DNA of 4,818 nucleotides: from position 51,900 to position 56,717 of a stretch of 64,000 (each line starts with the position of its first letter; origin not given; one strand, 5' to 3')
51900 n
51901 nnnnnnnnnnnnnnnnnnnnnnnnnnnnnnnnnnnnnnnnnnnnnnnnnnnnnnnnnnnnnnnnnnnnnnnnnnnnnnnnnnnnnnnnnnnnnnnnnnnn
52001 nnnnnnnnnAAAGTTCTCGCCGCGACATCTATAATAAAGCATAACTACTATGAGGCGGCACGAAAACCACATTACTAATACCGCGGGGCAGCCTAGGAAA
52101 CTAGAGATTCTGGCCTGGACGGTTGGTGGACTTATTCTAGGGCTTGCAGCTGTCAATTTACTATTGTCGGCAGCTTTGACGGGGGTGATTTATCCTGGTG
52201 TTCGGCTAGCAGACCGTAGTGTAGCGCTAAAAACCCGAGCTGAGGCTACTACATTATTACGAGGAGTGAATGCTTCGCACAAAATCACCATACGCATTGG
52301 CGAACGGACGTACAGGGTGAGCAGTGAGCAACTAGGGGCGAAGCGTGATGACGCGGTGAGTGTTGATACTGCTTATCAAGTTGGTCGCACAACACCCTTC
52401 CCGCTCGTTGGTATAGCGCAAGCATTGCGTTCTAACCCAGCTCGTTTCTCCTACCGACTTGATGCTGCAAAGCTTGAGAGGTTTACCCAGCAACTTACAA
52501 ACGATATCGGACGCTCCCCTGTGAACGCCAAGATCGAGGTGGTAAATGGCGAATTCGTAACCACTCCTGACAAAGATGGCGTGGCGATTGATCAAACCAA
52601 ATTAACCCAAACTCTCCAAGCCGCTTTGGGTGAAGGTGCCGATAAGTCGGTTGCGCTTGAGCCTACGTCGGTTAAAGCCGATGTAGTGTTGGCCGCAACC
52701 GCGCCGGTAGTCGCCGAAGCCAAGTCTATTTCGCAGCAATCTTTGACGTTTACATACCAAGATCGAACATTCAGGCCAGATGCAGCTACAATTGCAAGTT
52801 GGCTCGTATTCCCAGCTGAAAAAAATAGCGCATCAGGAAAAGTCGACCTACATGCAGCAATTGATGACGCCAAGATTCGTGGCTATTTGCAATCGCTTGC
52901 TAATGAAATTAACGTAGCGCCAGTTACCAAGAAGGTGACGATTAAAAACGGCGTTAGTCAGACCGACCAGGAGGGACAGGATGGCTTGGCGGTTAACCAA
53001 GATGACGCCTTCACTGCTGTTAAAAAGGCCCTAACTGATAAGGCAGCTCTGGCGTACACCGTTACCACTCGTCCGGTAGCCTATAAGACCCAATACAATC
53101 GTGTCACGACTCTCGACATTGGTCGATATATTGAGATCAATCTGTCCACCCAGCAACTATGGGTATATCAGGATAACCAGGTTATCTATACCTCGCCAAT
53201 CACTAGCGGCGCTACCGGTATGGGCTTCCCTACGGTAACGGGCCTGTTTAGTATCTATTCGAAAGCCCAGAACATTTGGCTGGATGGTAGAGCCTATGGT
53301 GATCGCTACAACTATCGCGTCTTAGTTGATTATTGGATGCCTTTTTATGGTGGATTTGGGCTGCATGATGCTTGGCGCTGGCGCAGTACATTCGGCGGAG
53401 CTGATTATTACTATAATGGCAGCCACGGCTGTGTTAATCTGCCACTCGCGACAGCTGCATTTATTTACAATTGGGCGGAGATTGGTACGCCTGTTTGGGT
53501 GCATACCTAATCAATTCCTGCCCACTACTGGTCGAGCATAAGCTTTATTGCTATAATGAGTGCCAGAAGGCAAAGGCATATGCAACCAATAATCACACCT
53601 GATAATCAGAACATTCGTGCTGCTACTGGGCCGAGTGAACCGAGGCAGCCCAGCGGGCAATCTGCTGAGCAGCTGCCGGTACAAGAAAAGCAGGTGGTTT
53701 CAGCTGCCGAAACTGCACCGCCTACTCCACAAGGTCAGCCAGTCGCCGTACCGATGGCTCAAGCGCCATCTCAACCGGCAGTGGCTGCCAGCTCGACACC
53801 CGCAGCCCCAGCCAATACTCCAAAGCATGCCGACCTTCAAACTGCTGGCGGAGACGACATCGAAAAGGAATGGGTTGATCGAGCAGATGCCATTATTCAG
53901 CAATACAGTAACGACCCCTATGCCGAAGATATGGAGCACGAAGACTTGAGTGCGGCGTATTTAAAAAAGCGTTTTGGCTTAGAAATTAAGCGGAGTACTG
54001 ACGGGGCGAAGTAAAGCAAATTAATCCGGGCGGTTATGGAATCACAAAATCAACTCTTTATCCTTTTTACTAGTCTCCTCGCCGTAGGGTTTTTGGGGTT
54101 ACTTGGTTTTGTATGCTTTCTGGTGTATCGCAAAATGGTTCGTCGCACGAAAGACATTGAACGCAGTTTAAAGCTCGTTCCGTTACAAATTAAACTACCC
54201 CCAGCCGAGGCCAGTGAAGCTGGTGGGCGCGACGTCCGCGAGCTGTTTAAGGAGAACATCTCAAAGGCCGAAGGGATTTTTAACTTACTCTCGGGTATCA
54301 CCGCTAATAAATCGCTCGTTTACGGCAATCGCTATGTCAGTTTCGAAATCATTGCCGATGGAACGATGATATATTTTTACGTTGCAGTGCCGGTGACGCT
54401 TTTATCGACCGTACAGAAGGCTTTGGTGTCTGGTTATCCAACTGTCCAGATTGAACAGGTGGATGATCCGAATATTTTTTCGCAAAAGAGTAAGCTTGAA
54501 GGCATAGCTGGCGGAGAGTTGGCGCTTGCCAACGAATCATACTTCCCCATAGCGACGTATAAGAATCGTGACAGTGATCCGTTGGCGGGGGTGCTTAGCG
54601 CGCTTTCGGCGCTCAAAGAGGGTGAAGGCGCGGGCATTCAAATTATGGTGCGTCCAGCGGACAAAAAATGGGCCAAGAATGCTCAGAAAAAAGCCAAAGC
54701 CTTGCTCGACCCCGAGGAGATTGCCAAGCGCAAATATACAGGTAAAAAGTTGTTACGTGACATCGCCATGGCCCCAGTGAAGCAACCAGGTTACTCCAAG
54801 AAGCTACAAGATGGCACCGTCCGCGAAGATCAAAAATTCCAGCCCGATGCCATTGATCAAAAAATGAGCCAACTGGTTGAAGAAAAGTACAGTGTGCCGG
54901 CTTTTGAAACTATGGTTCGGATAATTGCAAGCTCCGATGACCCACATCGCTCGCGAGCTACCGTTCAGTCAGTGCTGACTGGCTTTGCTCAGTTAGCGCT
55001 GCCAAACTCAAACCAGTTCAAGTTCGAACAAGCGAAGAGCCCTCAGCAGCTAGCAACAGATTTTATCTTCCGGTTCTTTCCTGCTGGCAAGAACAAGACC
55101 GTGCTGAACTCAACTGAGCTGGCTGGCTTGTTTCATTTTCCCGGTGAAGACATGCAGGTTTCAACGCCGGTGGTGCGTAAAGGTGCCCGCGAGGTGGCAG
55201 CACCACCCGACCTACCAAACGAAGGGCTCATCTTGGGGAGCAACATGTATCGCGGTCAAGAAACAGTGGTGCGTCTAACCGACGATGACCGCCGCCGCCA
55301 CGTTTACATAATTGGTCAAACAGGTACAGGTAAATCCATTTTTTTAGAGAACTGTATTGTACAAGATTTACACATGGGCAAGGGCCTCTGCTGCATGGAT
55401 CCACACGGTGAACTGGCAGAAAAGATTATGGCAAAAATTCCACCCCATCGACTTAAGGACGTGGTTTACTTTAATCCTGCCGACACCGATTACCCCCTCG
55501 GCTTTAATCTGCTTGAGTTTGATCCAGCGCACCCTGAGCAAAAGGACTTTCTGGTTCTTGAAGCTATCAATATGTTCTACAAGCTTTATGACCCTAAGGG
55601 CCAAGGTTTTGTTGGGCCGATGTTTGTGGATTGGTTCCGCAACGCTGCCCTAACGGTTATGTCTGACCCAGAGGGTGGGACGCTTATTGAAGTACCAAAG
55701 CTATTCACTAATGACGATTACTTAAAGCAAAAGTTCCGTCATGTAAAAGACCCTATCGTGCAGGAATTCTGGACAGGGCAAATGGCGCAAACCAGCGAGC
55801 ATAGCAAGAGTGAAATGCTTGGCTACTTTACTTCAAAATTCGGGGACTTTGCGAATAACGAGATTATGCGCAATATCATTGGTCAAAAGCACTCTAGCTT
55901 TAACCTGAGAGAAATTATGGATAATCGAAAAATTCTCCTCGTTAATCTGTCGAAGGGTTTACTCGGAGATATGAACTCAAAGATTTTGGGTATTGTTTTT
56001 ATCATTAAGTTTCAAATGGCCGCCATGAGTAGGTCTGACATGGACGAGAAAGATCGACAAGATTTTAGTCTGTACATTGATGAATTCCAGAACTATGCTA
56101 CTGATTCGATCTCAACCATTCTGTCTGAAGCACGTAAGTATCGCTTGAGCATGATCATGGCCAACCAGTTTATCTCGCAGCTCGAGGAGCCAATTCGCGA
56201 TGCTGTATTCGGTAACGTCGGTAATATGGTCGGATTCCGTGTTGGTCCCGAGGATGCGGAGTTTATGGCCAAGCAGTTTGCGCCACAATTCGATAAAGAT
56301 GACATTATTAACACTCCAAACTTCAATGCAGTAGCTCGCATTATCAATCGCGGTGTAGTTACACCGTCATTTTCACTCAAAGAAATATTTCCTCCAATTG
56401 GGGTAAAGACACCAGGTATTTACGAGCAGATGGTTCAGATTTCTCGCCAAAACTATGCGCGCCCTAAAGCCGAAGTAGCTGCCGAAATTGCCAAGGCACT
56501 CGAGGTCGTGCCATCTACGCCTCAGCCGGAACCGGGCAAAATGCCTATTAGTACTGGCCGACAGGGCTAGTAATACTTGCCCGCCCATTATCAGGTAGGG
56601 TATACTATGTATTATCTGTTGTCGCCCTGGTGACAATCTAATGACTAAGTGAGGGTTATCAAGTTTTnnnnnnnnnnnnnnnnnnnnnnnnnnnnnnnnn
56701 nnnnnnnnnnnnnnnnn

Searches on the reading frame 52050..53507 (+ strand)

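Call 76: search_protein_families(library=pfam, proteins=[window:52050-53507:+], max_evalue=0.0001)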
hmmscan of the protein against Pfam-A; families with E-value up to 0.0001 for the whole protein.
window:52050-53507:+ (486 aa): 2 families
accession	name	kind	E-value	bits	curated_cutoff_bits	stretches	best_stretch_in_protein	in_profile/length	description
PF12229.13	PG_binding_4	-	9.2e-24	84.3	22.1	2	88-198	1-113/117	Putative peptidoglycan binding domain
PF03734.19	YkuD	-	3e-22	80.2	23.4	1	359-484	2-146/146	L,D-transpeptidase catalytic domain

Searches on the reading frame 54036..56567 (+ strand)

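Call 76: search_protein_families(library=pfam, proteins=[window:54036-56567:+], max_evalue=0.0001)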
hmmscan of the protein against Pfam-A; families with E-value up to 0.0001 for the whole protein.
window:54036-56567:+ (844 aa): 2 families
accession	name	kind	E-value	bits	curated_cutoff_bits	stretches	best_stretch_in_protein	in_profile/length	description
PF02534.20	T4SS-DNA_transf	-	6e-11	42.3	20.1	1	581-718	213-346/468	Type IV secretory system Conjugative DNA transfer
PF12696.13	TraG-D_C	-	3.9e-05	24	22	0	679-735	4-65/126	TraM recognition site of TraD and TraG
